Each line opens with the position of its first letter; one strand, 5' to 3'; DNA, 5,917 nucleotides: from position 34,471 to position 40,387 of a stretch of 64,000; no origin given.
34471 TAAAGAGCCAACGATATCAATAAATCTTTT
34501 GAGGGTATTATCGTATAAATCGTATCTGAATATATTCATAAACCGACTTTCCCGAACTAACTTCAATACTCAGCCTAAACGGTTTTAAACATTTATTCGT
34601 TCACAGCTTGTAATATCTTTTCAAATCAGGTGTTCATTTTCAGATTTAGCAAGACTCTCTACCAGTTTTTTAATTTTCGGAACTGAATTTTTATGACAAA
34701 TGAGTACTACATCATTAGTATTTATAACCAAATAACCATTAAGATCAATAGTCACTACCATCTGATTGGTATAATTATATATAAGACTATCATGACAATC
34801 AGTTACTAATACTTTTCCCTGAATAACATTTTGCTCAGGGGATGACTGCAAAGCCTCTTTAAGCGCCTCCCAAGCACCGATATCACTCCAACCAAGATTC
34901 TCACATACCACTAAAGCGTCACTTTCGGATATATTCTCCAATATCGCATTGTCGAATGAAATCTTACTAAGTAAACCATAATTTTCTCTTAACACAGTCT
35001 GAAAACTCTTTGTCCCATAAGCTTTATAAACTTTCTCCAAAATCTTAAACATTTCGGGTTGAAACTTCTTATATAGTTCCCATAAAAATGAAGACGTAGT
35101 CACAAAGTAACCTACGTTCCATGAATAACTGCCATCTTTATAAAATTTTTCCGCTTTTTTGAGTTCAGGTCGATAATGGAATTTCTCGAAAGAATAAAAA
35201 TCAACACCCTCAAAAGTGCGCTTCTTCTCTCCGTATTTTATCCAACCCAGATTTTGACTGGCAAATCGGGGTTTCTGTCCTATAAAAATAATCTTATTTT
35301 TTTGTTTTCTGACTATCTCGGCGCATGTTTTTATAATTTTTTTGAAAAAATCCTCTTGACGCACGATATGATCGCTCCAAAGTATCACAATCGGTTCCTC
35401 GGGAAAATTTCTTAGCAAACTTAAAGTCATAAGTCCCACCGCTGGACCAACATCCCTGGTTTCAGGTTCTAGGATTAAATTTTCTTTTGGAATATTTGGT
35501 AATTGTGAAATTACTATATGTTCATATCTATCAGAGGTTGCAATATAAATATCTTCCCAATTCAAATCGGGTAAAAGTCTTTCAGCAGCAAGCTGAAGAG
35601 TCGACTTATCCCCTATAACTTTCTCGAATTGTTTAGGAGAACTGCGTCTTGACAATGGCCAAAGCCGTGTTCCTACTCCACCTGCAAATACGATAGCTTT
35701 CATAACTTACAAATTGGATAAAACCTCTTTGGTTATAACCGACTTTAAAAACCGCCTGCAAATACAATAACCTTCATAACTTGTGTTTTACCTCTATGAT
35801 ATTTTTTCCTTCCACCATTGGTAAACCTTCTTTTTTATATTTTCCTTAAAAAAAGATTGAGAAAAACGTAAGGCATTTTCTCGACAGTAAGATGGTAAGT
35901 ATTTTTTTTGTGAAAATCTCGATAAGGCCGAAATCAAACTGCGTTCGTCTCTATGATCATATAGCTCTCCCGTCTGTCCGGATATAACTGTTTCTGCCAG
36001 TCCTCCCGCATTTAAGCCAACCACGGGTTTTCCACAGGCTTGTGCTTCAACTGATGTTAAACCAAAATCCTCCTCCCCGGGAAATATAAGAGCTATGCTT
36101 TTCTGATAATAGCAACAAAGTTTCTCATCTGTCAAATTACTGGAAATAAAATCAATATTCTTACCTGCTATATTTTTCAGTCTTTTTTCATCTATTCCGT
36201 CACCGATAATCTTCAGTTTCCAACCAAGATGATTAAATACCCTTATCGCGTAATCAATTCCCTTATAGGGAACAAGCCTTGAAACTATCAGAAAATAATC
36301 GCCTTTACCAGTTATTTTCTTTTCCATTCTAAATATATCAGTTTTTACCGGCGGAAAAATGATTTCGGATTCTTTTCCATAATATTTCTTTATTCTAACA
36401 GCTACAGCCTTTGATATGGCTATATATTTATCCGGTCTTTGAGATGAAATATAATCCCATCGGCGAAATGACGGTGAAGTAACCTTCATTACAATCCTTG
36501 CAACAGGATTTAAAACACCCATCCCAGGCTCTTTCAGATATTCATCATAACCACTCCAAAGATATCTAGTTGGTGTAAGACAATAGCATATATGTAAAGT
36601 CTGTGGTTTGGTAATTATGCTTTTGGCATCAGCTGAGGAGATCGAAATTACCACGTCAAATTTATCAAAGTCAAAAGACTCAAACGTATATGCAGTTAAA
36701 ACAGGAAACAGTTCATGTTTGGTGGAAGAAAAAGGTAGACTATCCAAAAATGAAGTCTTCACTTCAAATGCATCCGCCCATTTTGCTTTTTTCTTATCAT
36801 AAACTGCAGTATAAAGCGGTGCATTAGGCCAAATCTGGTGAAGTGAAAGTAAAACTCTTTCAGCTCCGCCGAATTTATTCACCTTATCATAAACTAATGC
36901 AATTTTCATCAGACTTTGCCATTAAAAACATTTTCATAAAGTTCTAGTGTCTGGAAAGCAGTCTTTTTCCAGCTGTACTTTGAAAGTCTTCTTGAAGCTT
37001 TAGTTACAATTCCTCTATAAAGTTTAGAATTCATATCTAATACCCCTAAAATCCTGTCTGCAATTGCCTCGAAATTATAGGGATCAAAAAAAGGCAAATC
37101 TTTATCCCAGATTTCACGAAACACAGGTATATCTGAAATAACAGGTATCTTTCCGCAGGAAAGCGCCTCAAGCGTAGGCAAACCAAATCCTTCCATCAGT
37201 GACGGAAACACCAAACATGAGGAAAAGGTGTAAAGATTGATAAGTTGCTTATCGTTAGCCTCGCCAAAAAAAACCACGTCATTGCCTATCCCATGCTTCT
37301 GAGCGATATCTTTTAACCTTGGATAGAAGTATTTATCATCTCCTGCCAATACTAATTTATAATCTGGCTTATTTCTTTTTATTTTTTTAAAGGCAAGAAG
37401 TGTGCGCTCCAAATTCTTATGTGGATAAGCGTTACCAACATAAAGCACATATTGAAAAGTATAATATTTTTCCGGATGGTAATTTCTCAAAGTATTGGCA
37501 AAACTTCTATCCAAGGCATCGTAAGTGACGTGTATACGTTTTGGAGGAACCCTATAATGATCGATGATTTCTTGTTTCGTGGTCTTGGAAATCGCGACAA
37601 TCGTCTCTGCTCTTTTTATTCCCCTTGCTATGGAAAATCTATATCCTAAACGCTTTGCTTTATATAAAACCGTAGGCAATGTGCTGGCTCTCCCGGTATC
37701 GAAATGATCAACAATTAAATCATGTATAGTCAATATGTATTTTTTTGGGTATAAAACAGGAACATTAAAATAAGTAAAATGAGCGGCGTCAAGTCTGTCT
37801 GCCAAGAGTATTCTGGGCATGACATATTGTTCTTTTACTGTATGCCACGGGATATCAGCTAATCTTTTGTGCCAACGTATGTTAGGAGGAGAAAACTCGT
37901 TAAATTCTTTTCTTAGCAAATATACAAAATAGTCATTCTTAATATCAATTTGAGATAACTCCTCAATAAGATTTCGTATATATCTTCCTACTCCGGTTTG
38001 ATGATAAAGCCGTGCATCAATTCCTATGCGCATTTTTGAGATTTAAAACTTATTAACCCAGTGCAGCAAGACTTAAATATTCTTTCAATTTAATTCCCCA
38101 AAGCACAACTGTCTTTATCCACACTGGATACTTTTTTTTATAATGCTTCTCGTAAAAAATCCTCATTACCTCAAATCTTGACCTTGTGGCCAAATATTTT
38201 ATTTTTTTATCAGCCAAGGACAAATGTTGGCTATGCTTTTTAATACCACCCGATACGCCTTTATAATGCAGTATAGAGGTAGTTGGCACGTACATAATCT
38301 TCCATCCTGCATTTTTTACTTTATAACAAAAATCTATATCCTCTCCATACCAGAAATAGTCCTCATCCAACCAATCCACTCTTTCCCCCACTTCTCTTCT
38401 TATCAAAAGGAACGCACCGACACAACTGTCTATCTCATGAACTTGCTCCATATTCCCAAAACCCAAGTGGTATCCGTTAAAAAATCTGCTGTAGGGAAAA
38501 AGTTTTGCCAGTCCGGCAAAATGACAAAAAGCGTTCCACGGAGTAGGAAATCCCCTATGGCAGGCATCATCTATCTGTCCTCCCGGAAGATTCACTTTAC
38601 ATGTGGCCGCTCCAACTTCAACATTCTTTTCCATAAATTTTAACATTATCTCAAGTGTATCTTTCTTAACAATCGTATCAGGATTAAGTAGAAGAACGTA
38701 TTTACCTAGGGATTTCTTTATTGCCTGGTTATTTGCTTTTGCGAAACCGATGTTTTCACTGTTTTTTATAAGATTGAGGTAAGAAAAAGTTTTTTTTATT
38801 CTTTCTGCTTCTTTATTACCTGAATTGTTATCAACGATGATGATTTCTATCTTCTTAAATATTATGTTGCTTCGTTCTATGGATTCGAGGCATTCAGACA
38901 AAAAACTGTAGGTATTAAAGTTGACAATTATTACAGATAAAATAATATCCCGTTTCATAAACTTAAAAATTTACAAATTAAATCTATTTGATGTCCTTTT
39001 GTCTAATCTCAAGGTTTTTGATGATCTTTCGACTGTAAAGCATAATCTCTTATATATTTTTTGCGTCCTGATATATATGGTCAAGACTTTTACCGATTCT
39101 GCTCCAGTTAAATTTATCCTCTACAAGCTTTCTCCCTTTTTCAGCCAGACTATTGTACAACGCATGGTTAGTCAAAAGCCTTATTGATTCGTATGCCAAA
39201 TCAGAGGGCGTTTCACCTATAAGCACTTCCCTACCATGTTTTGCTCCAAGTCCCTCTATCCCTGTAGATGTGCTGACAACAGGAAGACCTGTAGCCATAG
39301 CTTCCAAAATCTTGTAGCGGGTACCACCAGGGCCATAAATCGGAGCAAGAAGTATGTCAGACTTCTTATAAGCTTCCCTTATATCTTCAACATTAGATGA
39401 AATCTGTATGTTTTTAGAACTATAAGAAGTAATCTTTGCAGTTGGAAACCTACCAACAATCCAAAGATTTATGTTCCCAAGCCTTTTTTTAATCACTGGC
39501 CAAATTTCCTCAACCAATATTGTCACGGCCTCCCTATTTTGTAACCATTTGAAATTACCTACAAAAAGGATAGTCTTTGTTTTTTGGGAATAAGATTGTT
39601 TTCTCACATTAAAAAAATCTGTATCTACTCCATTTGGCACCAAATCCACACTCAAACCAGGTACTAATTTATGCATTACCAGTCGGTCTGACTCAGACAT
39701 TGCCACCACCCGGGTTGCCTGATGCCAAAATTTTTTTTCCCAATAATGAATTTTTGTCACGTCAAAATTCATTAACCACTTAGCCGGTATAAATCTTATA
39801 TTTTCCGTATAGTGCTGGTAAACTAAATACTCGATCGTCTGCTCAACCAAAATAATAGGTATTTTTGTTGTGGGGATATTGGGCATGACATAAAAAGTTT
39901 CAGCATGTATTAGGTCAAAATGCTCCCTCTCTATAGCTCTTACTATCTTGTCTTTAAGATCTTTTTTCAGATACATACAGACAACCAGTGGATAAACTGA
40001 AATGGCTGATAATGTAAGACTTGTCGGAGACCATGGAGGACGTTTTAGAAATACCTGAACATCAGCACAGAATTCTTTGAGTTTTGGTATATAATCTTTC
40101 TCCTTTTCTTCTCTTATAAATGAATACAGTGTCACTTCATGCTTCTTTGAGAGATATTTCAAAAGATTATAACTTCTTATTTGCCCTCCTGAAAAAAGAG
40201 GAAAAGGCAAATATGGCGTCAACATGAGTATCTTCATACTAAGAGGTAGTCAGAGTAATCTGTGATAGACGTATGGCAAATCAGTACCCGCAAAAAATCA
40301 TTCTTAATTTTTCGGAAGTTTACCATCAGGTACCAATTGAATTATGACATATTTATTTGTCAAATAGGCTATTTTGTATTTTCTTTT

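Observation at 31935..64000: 32-kb co-directional glycosylation supercluster with five GT-C-type membrane glycosyltransferase domains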

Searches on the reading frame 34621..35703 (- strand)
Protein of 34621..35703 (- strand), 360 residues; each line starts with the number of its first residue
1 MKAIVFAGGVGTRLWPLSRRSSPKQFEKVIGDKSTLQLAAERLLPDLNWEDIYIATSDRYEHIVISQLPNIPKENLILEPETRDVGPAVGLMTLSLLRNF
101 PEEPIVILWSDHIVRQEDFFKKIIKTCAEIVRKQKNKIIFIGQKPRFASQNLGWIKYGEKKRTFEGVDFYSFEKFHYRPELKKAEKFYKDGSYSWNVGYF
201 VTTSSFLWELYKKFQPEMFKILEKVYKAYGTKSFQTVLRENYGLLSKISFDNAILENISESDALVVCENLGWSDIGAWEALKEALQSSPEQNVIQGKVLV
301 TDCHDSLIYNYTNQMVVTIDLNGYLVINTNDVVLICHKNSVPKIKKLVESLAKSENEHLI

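Call 4: search_protein_families(library=pfam, proteins=[window:34621-35703:-], max_evalue=0.01)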
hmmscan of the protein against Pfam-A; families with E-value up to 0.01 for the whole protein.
window:34621-35703:- (360 aa): 3 families
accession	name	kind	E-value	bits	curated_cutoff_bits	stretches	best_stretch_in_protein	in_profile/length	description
PF00483.29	NTP_transferase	-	1.8e-29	103.5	21.2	1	2-286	1-240/245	Nucleotidyl transferase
PF22640.1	ManC_GMP_beta-helix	-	7.3e-08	32.7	27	1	297-351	2-55/55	MannoseP isomerase/GMP-like beta-helix domain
PF12804.13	NTP_transf_3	-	0.0028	18.3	27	1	3-128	1-112/160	MobA-like NTP transferase domain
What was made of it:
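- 34621..35703 (-): ManC-type mannose-1-phosphate guanylyltransferase, which supplies GDP-mannose. Pfam NTP_transferase plus ManC_GMP_beta-helix (call 4).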

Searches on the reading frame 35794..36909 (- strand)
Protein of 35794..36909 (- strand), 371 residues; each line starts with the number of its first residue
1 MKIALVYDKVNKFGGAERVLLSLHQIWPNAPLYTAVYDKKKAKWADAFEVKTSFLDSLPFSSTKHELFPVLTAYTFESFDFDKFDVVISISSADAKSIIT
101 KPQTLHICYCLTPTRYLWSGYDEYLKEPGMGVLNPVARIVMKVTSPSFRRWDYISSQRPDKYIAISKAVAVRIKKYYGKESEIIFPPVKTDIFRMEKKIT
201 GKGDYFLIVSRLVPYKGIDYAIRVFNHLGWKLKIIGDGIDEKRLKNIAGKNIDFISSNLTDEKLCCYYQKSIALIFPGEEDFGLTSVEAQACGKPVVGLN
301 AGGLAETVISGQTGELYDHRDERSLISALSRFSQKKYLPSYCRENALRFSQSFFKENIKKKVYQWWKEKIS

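Call 4: search_protein_families(library=pfam, proteins=[window:35794-36909:-], max_evalue=0.01)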
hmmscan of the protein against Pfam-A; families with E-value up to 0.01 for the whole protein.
window:35794-36909:- (371 aa): 4 families
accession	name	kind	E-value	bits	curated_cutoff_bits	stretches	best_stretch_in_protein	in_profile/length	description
PF00534.26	Glycos_transf_1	-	8.9e-25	87.6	26.4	1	194-346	6-169/172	Glycosyl transferases group 1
PF13692.12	Glyco_trans_1_4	-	1.3e-18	68.1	27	1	205-332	3-139/142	Glycosyl transferases group 1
PF20706.3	GT4-conflict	-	0.0028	17.2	26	1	207-309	201-321/385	Family 4 Glycosyltransferase in conflict systems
PF13439.12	Glyco_transf_4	-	0.009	16.5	28.5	0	145-191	120-169/170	Glycosyltransferase Family 4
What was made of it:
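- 35794..36909 (-): GT4 glycosyltransferase 'GT4a' (core). Pfam Glycos_transf_1 (call 4).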

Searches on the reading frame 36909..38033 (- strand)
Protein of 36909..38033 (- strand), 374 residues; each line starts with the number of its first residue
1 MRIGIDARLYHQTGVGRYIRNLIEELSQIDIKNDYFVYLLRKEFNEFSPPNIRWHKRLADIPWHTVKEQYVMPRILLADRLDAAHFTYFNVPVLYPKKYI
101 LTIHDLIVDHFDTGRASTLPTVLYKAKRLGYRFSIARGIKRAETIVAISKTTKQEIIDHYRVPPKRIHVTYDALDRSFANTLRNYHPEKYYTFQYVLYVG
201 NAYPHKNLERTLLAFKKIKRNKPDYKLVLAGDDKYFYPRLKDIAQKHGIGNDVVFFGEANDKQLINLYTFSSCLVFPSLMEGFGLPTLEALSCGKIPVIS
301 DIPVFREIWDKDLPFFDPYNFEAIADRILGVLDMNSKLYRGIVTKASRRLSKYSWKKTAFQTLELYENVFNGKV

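Call 4: search_protein_families(library=pfam, proteins=[window:36909-38033:-], max_evalue=0.01)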
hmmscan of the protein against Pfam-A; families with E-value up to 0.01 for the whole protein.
window:36909-38033:- (374 aa): 5 families
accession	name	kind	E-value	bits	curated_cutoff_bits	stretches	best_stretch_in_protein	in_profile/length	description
PF00534.26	Glycos_transf_1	-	6.7e-34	117.3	26.4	1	193-341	15-164/172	Glycosyl transferases group 1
PF13692.12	Glyco_trans_1_4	-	1.9e-21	77.3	27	1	195-333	3-141/142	Glycosyl transferases group 1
PF13439.12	Glyco_transf_4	-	7.5e-12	46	28.5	1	14-176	3-168/170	Glycosyltransferase Family 4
PF20706.3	GT4-conflict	-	1.3e-05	24.8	26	1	140-299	145-309/385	Family 4 Glycosyltransferase in conflict systems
PF13579.12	Glyco_trans_4_4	-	0.00035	21.4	29.7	1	13-170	1-155/158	Glycosyl transferase 4-like domain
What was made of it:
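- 36909..38033 (-): GT4 glycosyltransferase 'GT4b' (core). Pfam Glycos_transf_1 plus Glyco_transf_4 (call 4).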

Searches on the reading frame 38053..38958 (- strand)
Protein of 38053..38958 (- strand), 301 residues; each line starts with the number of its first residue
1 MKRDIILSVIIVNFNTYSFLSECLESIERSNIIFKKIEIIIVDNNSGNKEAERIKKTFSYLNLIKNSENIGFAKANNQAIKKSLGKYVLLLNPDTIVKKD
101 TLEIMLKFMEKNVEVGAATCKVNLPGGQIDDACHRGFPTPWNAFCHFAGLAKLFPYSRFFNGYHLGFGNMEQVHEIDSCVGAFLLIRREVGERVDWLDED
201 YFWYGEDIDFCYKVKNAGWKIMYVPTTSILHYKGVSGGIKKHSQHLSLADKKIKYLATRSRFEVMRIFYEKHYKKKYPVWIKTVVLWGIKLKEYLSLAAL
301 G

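Call 4: search_protein_families(library=pfam, proteins=[window:38053-38958:-], max_evalue=0.01)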
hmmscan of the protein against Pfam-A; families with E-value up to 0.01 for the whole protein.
window:38053-38958:- (301 aa): 5 families
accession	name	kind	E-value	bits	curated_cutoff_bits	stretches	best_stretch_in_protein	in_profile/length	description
PF00535.33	Glycos_transf_2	-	3.6e-21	76.3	23.3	1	8-115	1-109/168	Glycosyl transferase family 2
PF13641.12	Glyco_tranf_2_3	-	1.6e-16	61.5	27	1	7-233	3-213/230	Glycosyltransferase like family 2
PF13632.12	Glyco_trans_2_3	-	4.3e-07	30.4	27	1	87-240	1-130/198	Glycosyl transferase family group 2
PF10111.15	Glyco_tranf_2_2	-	5.5e-06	26.5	27.3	1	34-154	27-151/276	Glycosyltransferase like family 2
PF13712.12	Glyco_tranf_2_5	-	6.5e-05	23.2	27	0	68-116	37-86/210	Glycosyltransferase like family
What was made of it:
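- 38053..38958 (-): GT2 glycosyltransferase 'GT2a' (core). Pfam Glycos_transf_2 (call 4).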

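Call 21: search_protein_families(library=ncbifam, proteins=[window:38053-38958:-], max_evalue=0.01)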
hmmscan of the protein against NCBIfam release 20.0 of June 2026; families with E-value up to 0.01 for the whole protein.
window:38053-38958:- (301 aa): 19 families
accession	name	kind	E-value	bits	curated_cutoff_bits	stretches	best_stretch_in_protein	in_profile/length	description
TIGR03111.1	glyc2_xrt_Gpos1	hypoth_equivalog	1.6e-16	60.1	363.95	1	8-237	52-271/439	TIGR03111 family XrtG-associated glycosyltransferase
TIGR03937.1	PgaC_IcaA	equivalog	6.3e-15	55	422.3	1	6-120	46-161/407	poly-beta-1,6-N-acetyl-D-glucosamine synthase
TIGR01556.1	rhamnosyltran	subfamily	1.4e-14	54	200.55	1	32-234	17-203/281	rhamnosyltransferase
TIGR03965.1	mycofact_glyco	equivalog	1.4e-13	50.5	280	2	181-232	231-281/467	mycofactocin biosynthesis glycosyltransferase MftF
NF047683.1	TeichurnBiosyTuaG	equivalog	5.8e-13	49.1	400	1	5-113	6-115/252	teichuronic acid biosynthesis protein TuaG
NF041875.1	EPS_EpsD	equivalog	1.3e-12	47.8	370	1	7-110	1-105/325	exopolysaccharide biosynthesis glycosyltransferase EpsD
NF038302.1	EPS_HpsE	equivalog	2e-12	46.7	300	1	7-122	3-124/307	hormogonium polysaccharide biosynthesis glycosyltransferase HpsE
NF007482.0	PRK10073.1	equivalog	1.6e-11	43.8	423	1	5-122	6-122/334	glycosyltransferase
NF038299.1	EPS_HpsN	equivalog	3.5e-11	42.6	425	1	7-243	3-232/317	hormogonium polysaccharide biosynthesis glycosyltransferase HpsN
TIGR04242.1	nodulat_NodC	equivalog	4.9e-11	42.2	550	1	8-120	51-166/395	chitooligosaccharide synthase NodC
NF050050.1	ProtGlycPglI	equivalog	2.6e-08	33.6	500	1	6-123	3-122/306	GalNAc(5)-diNAcBac-PP-undecaprenol beta-1,3-glucosyltransferase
NF053739.1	GlytfEpsEBac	equivalog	6.6e-08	31.9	450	1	7-114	3-112/265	glycosyltransferase EpsE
TIGR04283.1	glyco_like_mftF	equivalog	1.2e-07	31.6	182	1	7-120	1-109/221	TIGR04283 family arsenosugar biosynthesis glycosyltransferase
NF041394.1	GtaseAglG_Halo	equivalog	2.1e-06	27.2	440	1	8-116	4-114/304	glucosyl-dolichyl phosphate glucuronosyltransferase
TIGR04440.1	glyco_TIGR04440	domain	3.6e-06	26.9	70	1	9-122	4-119/215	TIGR00180 family glycosyltransferase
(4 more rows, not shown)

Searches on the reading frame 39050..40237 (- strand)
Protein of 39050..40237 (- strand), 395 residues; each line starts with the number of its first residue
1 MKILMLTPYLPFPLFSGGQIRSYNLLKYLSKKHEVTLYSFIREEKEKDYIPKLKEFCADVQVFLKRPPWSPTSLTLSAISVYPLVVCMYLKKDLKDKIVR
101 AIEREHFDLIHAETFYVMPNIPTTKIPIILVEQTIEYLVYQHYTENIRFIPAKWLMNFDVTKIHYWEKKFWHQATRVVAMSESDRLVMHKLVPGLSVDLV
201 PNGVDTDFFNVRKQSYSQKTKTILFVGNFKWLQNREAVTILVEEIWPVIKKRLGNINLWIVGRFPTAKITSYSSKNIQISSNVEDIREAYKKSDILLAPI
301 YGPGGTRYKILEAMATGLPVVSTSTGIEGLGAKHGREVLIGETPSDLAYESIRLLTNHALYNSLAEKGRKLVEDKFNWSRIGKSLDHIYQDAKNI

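Call 4: search_protein_families(library=pfam, proteins=[window:39050-40237:-], max_evalue=0.01)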
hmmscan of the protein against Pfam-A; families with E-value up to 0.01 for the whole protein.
window:39050-40237:- (395 aa): 4 families
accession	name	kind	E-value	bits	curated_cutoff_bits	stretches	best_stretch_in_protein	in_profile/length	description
PF13692.12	Glyco_trans_1_4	-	1.5e-23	84.1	27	1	221-357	2-142/142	Glycosyl transferases group 1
PF13439.12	Glyco_transf_4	-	1.6e-11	45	28.5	1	17-207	3-169/170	Glycosyltransferase Family 4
PF00534.26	Glycos_transf_1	-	4e-11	43.2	26.4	1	214-370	9-171/172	Glycosyl transferases group 1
PF13524.12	Glyco_trans_1_2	-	7.1e-07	29.7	25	1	251-380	10-137/144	Glycosyl transferase-like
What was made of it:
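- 39050..40237 (-): GT4 glycosyltransferase 'GT4c' (core), immediately downstream of the fusion. Pfam Glyco_trans_1_4 (call 4).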
